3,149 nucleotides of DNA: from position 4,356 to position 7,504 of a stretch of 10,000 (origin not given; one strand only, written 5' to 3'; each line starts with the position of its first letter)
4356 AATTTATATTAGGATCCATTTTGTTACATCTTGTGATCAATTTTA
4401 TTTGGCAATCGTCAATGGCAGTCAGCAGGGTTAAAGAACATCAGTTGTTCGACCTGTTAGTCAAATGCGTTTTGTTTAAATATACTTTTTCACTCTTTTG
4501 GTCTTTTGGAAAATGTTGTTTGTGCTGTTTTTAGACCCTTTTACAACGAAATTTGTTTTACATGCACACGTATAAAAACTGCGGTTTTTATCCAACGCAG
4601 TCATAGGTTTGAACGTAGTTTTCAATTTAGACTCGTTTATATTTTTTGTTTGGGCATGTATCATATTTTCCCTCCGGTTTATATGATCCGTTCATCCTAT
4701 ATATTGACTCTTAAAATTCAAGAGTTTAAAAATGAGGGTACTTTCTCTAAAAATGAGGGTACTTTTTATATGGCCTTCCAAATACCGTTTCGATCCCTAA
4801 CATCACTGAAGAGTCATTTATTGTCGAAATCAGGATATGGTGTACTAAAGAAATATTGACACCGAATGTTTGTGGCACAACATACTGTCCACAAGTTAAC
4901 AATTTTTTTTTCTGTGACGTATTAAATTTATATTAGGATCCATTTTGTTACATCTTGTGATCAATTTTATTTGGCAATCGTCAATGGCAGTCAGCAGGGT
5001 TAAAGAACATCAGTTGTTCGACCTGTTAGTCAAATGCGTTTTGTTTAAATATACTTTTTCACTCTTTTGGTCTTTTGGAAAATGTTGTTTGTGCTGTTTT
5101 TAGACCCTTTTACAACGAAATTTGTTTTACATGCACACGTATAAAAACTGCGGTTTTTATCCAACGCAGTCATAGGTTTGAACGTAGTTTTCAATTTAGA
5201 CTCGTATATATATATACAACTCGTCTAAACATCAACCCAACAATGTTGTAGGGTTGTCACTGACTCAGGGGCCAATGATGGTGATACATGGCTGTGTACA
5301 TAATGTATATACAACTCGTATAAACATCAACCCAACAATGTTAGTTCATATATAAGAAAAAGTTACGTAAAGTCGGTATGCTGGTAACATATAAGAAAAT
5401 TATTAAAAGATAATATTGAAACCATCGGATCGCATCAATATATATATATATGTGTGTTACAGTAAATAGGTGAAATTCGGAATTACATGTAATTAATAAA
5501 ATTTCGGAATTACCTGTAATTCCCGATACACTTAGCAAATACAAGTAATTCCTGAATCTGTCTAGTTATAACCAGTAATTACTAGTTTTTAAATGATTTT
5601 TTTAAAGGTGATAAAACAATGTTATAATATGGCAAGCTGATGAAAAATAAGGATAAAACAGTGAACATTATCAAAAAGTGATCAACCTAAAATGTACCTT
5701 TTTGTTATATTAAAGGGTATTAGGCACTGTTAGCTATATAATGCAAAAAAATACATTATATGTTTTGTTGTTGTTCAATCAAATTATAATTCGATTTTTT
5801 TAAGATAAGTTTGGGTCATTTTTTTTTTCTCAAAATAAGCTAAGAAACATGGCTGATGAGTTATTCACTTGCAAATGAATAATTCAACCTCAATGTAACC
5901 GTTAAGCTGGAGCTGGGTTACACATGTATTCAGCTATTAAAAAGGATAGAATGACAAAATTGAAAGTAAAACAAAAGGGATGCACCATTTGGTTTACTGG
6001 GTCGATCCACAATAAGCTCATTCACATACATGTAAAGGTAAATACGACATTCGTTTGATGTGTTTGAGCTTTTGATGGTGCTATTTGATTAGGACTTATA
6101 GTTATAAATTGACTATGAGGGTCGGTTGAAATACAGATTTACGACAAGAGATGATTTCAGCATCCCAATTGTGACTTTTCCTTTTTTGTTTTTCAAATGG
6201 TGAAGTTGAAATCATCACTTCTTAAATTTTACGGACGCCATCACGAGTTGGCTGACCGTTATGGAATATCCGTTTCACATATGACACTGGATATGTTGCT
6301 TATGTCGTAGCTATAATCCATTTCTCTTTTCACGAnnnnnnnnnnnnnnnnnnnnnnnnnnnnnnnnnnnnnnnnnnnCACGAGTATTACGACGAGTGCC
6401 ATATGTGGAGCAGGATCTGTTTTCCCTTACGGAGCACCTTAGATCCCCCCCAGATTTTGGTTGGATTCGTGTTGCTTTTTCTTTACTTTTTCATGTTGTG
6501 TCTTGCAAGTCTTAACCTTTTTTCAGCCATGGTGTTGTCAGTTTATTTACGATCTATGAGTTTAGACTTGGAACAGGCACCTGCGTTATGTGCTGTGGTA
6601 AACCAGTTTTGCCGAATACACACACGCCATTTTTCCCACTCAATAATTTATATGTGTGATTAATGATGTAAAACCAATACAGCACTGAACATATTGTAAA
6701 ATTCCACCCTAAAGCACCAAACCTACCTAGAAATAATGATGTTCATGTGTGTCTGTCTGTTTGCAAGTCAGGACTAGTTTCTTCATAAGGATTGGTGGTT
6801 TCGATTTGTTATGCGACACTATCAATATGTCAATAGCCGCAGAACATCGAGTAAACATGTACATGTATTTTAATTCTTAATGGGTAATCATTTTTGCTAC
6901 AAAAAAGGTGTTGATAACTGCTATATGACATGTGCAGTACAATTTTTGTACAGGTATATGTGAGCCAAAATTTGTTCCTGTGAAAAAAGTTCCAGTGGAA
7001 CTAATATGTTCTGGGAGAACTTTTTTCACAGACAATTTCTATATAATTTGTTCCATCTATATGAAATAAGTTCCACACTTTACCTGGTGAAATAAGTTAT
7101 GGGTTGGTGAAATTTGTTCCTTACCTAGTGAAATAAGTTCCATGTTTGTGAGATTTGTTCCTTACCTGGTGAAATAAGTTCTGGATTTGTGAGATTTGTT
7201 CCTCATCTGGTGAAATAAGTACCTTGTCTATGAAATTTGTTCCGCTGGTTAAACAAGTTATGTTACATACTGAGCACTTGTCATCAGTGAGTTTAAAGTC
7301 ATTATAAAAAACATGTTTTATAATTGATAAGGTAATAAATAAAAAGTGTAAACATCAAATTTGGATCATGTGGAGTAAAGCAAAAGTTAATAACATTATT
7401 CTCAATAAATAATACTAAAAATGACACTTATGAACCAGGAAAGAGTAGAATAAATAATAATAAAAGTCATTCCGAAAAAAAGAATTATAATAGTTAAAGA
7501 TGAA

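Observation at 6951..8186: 1.23-kb foldback-like TIR element with 4-bp CAGG flanks and extensive subterminal repeat arms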

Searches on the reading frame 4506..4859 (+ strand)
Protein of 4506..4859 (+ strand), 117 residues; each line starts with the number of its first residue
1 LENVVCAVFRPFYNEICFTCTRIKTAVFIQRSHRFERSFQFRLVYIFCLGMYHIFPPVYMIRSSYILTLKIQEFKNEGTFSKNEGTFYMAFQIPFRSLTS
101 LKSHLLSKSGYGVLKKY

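Call 16: find_encoding_contigs(protein=window:4506-4859:+, flank=10000, max_places=10)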
Protein window:4506-4859:+ (117 aa): no gene with exactly this product is on record in the collection.

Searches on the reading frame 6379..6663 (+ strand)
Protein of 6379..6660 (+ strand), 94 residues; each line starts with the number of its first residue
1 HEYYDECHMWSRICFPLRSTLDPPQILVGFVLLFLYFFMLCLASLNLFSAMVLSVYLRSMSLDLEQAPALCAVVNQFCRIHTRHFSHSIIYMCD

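Call 15: find_encoding_contigs(protein=window:6403-6663:+, flank=10000, max_places=10)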
Protein window:6403-6663:+ (86 aa): no gene with exactly this product is on record in the collection.

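Call 79: search_protein_families(library=pfam, max_evalue=0.01, proteins=[window:6379-6660:+])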
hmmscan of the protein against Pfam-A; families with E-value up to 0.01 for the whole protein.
window:6379-6660:+ (94 aa): 0 families

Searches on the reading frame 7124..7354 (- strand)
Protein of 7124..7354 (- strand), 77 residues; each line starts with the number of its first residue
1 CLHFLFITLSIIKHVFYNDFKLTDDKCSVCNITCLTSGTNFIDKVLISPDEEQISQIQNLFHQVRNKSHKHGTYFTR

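Call 79: search_protein_families(library=pfam, max_evalue=0.01, proteins=[window:7124-7354:-])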
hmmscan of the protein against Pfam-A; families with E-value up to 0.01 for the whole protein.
window:7124-7354:- (77 aa): 0 families
